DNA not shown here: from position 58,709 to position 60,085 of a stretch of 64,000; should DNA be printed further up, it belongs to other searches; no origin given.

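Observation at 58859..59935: Orphan AmmeMemoRadiSam-type radical SAM enzyme without AMMECR1 or MEMO1 partners nearby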

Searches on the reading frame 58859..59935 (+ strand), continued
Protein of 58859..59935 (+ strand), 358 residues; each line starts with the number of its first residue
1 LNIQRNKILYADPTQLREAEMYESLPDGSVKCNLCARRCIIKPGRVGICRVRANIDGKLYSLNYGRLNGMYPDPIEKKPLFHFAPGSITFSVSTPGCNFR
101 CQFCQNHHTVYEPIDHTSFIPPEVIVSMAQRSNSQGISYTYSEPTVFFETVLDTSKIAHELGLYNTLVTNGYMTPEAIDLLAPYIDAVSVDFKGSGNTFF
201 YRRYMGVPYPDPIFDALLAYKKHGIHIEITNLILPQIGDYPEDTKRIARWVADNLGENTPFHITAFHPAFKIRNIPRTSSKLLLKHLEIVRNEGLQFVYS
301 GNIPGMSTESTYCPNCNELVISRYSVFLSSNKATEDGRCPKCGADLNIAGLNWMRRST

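Call 12: find_encoding_contigs(protein=P0020, flank=10000, max_places=2)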
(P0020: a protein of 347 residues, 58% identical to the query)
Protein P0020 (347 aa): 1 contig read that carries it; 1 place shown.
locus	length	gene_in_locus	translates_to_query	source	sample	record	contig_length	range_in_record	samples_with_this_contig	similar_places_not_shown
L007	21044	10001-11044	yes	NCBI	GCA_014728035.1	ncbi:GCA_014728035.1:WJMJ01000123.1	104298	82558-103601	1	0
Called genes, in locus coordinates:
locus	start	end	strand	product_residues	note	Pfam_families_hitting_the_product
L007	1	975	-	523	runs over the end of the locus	PF02754:CCG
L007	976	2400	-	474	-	PF01565:FAD_binding_4, PF02913:FAD-oxidase_C (weak)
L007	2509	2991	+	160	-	PF08660:Alg14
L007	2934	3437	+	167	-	PF04101:Glyco_tran_28_C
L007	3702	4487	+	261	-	-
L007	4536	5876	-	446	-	PF00560:LRR_1 (faint), PF13306:LRR_5 (faint), PF13855:LRR_8, PF14580:LRR_9 (faint), PF12799:LRR_4 (weak), PF13855:LRR_8 (weak)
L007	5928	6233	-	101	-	-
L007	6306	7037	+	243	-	-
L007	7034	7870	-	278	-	PF01841:Transglut_core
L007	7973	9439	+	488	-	PF13551:HTH_29 (faint)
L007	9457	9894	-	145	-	-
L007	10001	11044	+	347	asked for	PF04055:Radical_SAM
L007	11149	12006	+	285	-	-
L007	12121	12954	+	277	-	-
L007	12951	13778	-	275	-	PF04055:Radical_SAM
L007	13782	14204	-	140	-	PF03259:Robl_LC7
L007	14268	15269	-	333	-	-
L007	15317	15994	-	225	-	-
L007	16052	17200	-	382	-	PF04406:TP6A_N (weak), PF21180:TOP6A-Spo11_Toprim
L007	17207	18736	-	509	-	PF02518:HATPase_c, PF09239:Topo-VIb_trans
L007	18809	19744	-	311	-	PF01428:zf-AN1, PF02163:Peptidase_M50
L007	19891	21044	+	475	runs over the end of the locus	PF00890:FAD_binding_2 (faint), PF01134:GIDA (faint), PF01266:DAO (faint), PF01946:Thi4 (weak), PF03486:HI0933_like (faint), PF05834:Lycopene_cycl (weak), PF07992:Pyr_redox_2 (weak), PF21688:FAD-depend_C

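Call 17: find_related_loci(query=A1, collection=genome_contigs, flank=10000)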
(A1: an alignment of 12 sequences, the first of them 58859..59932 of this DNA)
Query A1 (358 aa) in genome_contigs; peptide patterns used: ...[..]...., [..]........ (x = any residue, [..] = any of these).
600 stretches matched a pattern (row limit reached: there are more); 588 encode a relative of the query (tblastn E <= 1e-3); the best 80 are kept; 80 distinct loci.
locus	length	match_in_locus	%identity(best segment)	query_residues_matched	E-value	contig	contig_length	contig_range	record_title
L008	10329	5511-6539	51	8-350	5e-119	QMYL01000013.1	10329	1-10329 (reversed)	MAG: Candidatus Bathyarchaeota archaeon isolate B17_G17 B17_Guay17_scaffold_01783, whole genome shotgun sequence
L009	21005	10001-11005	50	16-350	2e-115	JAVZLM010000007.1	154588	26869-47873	MAG: Candidatus Bathyarchaeia archaeon isolate DRTY-6_201907_bins_54 DRTY-6_201907_bins_54_scaffold_7, whole genome shot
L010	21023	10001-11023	50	15-350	3e-115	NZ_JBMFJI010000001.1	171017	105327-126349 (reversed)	MAG: Acidilobus sp. isolate KM4331-13 NODE_1_length_171017_cov_18.690217, whole genome shotgun sequence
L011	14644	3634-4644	49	14-350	2e-113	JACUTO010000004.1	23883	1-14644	MAG: Candidatus Bathyarchaeota archaeon isolate Kmv02 NODE_998_length_23883_cov_37.003945, whole genome shotgun sequence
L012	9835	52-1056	50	16-350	6e-111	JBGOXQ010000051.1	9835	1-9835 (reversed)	MAG: Candidatus Bathyarchaeia archaeon isolate OBJ_0618_130150_63 k141_382737_length_9835_cov_22.9067, whole genome shot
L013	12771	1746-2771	49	9-350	5e-109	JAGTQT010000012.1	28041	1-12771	MAG: Candidatus Bathyarchaeota archaeon isolate QZM_B1_bin_37_1 QZM_B1_bin_37_1_scaffold_1538_curated, whole genome shot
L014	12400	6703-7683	50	16-342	8e-108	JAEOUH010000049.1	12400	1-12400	MAG: Candidatus Hermodarchaeota archaeon isolate FT1_005 k127_16930762, whole genome shotgun sequence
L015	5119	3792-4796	48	16-350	5e-106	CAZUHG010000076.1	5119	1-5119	MAG TPA_asm: uncultured Candidatus Bathyarchaeia archaeon isolate binchicken_co43_171 genome assembly, contig: NODE_2792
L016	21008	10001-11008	46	15-350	9e-105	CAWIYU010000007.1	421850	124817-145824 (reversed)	MAG: Candidatus Bathyarchaeota archaeon isolate MFD05942.bin.2.52 genome assembly, contig: contig_3175, whole genome sho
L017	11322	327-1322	45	16-348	6e-101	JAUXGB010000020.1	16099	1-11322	MAG: Candidatus Altiarchaeota archaeon isolate CSMAG_2918 CSMAG_2918_k117_5061292_length_16099_cov_12.0000, whole genome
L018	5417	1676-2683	44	14-347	2e-96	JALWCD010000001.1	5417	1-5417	MAG: Thermodesulfatator sp. isolate T10_metabat2_scaf2bin.195 T10_NODE_10195_length_5417_cov_4.160491, whole genome shot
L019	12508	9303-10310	43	18-351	1e-95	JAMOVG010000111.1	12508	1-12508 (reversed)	MAG: Desulfobacteraceae bacterium isolate PIR-30_metabat1_scaf2bin.094 PIR-30_scaffold_1798_c1, whole genome shotgun seq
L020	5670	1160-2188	43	16-357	1e-93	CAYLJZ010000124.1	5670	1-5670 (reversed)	MAG TPA_asm: uncultured Desulfobacteraceae bacterium isolate binchicken_co220_134 genome assembly, contig: NODE_9568_len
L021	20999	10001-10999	43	16-349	4e-93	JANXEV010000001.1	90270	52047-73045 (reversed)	MAG: Candidatus Aenigmatarchaeota archaeon isolate SKYB92 NODE_1_length_90270_cov_7.825842, whole genome shotgun sequenc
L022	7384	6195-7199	42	16-350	5e-93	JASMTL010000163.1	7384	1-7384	MAG: Methanosarcinaceae archaeon isolate GSC-VFA-60_REP9 CoA_60C_k149_136099, whole genome shotgun sequence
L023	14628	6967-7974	44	16-351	1e-92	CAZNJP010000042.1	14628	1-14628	MAG TPA_asm: uncultured Syntrophobacter sp. isolate binchicken_co349_7 genome assembly, contig: NODE_1190_length_14628_c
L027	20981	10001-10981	45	16-343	3e-92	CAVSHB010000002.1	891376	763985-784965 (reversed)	MAG: uncultured Nitrospiraceae bacterium isolate MFD01476.bin.1.136 genome assembly, contig: contig_55726, whole genome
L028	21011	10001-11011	45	16-352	3e-91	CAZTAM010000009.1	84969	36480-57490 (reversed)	MAG TPA_asm: uncultured Nitrospiraceae bacterium isolate SRP323723_co1_34 genome assembly, contig: NODE_247_length_84969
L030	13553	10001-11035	43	16-353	8e-91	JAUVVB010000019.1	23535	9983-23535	MAG: Chloroflexota bacterium isolate CSMAG_1153 CSMAG_1153_k127_3018388_length_23535_cov_24.3502, whole genome shotgun s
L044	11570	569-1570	43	16-348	6e-88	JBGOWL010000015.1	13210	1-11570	MAG: Dehalococcoidia bacterium isolate OBJ_0618_130150_93 k141_4673870_length_13210_cov_9.0657, whole genome shotgun seq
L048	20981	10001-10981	43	18-342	6e-87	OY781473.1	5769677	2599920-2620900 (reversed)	MAG: uncultured Desulfobacterium sp. isolate b5edb3ca-a369-423b-9e9e-493c49de4e5b genome assembly, chromosome: 1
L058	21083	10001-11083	38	16-349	5e-85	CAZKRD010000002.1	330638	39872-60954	MAG TPA_asm: uncultured Candidatus Saccharibacteria bacterium isolate SRP179991_co3_31 genome assembly, contig: NODE_2_l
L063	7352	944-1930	40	16-343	2e-83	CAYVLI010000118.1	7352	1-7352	MAG TPA_asm: uncultured Nitrospinota bacterium isolate binchicken_co172_105 genome assembly, contig: NODE_9639_length_73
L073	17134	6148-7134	43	16-344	2e-82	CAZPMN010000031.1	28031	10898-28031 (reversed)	MAG TPA_asm: uncultured bacterium isolate binchicken_co405_158 genome assembly, contig: NODE_2374_length_28031_cov_11.84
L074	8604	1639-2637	40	17-353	3e-82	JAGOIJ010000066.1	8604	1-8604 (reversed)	MAG: Candidatus Omnitrophota bacterium isolate Go_SlDig_bin_191 Go_SlDig_25712_length_8604_cov_4.849593, whole genome sh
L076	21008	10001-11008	41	16-346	5e-82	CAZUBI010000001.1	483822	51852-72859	MAG TPA_asm: uncultured Candidatus Saccharibacteria bacterium isolate binchicken_co194_85 genome assembly, contig: NODE_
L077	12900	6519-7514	41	12-343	6e-82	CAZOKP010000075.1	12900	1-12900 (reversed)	MAG TPA_asm: uncultured Eubacteriales bacterium isolate binchicken_co189_413 genome assembly, contig: NODE_4924_length_1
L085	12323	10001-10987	41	19-348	3e-81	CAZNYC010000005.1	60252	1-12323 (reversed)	MAG TPA_asm: uncultured Anaerolineales bacterium isolate SRP141376_co2_324 genome assembly, contig: NODE_1282_length_602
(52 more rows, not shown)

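Call 20: search_protein_families(library=pfam, proteins=[L058:11151-11966:+, L048:9226-10029:+, L028:11417-12874:+, L023:5219-6520:+, L044:8842-9624:-, L077:603-1784:+, L085:9737-11137:-, L027:18881-20227:+, L007:11149-12006:+, L021:6194-7795:+], max_evalue=0.001)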
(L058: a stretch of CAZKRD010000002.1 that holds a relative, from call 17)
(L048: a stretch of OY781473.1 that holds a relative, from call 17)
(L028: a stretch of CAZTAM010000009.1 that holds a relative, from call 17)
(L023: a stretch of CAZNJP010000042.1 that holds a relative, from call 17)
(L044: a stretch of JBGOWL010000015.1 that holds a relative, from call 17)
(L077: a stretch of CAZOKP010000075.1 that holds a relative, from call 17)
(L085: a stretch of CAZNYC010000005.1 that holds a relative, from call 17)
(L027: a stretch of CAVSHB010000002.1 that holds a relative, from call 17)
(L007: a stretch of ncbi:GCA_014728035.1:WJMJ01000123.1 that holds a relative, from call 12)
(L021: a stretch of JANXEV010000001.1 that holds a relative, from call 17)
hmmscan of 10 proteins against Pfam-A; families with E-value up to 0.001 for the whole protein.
L058:11151-11966:+ (271 aa): 2 families
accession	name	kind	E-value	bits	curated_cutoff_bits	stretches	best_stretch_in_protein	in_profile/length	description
PF02900.23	LigB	-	6.7e-46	157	26.3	1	14-264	4-268/269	Catalytic LigB subunit of aromatic ring-opening dioxygenase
PF01875.22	Memo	-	2.6e-05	24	27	1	123-254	121-249/269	Memo-like protein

L048:9226-10029:+ (267 aa): 7 families
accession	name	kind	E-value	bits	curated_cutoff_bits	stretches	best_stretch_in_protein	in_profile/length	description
PF08241.18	Methyltransf_11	-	2.9e-21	76.4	21.2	1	46-133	1-90/95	Methyltransferase domain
PF13649.12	Methyltransf_25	-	1.9e-18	67.4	27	1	45-132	1-95/97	Methyltransferase domain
PF08242.18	Methyltransf_12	-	9e-12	46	30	1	46-129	1-91/98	Methyltransferase domain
PF13847.12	Methyltransf_31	-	1.9e-10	41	27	1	43-138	5-109/145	Methyltransferase domain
PF13489.12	Methyltransf_23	-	2.4e-08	34.3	27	1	30-136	10-114/164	Methyltransferase domain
PF07021.18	MetW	-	4.1e-08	33.5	21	1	41-135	13-107/193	Methionine biosynthesis protein MetW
PF01209.24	Ubie_methyltran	-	8.7e-07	28.9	20.1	1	34-136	40-149/233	ubiE/COQ5 methyltransferase family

L028:11417-12874:+ (485 aa): 1 family
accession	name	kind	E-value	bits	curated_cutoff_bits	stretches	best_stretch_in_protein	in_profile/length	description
PF01139.22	RtcB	-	3.3e-163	544.3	27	1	54-485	1-426/426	tRNA-splicing ligase RtcB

L023:5219-6520:+ (433 aa): 1 family
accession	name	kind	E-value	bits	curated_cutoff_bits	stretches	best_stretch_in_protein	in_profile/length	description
PF00709.27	Adenylsucc_synt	-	6.1e-186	618.6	27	1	5-421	1-416/416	Adenylosuccinate synthetase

L044:8842-9624:- (260 aa): 6 families
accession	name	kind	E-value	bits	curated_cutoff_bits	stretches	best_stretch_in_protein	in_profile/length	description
PF00005.33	ABC_tran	-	1.8e-32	113.2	25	1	22-170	1-136/137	ABC transporter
PF13304.12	AAA_21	-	8.5e-15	56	27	2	142-206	237-303/304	AAA domain, putative AbiEii toxin, Type IV TA system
PF02463.25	SMC_N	-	5.5e-07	29.7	40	0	33-53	25-45/220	RecF/RecN/SMC N terminal domain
PF01078.27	Mg_chelatase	-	0.00014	21.8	20.3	0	24-58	14-48/207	Magnesium chelatase, subunit ChlI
PF13401.12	AAA_22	-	0.00025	21.8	27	0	33-199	6-121/130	AAA domain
PF13555.12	AAA_29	-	0.00077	19.6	27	0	34-60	24-50/61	P-loop containing region of AAA domain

L077:603-1784:+ (393 aa): 4 families
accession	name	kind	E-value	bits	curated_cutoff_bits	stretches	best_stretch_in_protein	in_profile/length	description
PF00266.25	Aminotran_5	-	1.5e-67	228.6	21.5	1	4-366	1-371/371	Aminotransferase class-V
PF01212.27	Beta_elim_lyase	-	1.2e-08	35.1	27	1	47-178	34-170/288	Beta-eliminating lyase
PF01041.23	DegT_DnrJ_EryC1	-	1.6e-06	28.1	19.8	1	63-182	40-151/360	DegT/DnrJ/EryC1/StrS aminotransferase family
PF05889.19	SepSecS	-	0.00092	18.5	21.1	0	83-181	94-196/389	O-phosphoseryl-tRNA(Sec) selenium transferase, SepSecS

L085:9737-11137:- (466 aa): 0 families

L027:18881-20227:+ (448 aa): 2 families
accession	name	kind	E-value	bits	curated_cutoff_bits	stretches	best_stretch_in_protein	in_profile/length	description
PF00563.25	EAL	-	1.5e-65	221.3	31.3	1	189-424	2-236/236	EAL domain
PF00990.26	GGDEF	-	2.2e-40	138.5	23.8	1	12-168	1-160/161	Diguanylate cyclase, GGDEF domain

L007:11149-12006:+ (285 aa): 1 family
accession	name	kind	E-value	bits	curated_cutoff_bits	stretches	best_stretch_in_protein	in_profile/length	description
PF24064.2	HTH_NPRL3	-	0.00023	21.5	27.2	1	168-204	24-60/62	GATOR1 complex protein NPRL3, C-terminal HTH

L021:6194-7795:+ (533 aa): 5 families
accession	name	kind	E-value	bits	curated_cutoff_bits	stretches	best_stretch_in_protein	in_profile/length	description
PF09239.17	Topo-VIb_trans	-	3.9e-54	183.2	24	1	314-473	1-154/159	Topoisomerase VI B subunit, transducer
PF13589.12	HATPase_c_3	-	8.4e-12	45.7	25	1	44-172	4-125/137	Histidine kinase-, DNA gyrase B-, and HSP90-like ATPase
PF02518.31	HATPase_c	-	1.2e-09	39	26.4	1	41-123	4-78/111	Histidine kinase-, DNA gyrase B-, and HSP90-like ATPase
PF00416.27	Ribosomal_S13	-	2.9e-05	24.9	31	1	267-312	19-64/128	Ribosomal protein S13/S18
PF05833.16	NFACT_N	-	7e-05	22.2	31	1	233-309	163-239/456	NFACT N-terminal and middle domains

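Call 49: find_related_loci(query=window:58859-59932:+, collection=metagenome_contigs, flank=10000)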
Query window:58859-59932:+ (358 aa) in metagenome_contigs; peptide patterns used: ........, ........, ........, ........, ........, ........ (x = any residue, [..] = any of these).
600 stretches matched a pattern (row limit reached: there are more); 585 encode a relative of the query (tblastn E <= 1e-3); the best 80 are kept; 80 distinct loci.
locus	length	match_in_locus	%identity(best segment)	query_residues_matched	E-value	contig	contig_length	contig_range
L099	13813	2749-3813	57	1-356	1e-139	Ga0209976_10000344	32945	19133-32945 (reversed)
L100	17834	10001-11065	57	1-356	1e-139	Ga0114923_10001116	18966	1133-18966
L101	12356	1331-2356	56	16-358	5e-133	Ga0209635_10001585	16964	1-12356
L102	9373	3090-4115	56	16-358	4e-133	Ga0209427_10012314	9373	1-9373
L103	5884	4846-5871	56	16-358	1e-132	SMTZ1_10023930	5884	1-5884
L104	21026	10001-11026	56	16-357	2e-132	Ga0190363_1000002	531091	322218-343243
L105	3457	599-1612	56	16-354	2e-133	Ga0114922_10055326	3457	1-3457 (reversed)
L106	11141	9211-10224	55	16-354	5e-128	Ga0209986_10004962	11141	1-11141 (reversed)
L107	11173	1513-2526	55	16-354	1e-127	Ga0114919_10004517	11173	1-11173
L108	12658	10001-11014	55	16-354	1e-126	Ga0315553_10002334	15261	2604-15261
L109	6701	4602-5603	54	17-350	9e-123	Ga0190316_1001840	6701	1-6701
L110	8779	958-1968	53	17-353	1e-121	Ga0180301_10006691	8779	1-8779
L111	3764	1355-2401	52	5-350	6e-124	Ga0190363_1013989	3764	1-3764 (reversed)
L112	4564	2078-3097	52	16-356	8e-122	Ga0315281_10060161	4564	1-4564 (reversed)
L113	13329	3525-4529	52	16-350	1e-118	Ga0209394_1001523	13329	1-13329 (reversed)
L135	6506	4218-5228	49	14-350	3e-115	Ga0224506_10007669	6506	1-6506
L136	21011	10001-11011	50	14-350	2e-115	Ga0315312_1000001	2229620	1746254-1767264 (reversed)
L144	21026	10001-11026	49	9-350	2e-114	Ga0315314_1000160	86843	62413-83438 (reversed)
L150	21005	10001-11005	51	16-350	4e-114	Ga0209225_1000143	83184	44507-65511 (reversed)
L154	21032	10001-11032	49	4-350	6e-114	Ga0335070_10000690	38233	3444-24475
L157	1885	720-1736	51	12-350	2e-121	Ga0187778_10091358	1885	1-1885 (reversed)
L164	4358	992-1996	49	16-350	2e-114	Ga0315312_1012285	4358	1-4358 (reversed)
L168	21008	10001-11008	49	15-350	2e-113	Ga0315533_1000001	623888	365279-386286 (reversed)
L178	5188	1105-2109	50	16-350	3e-113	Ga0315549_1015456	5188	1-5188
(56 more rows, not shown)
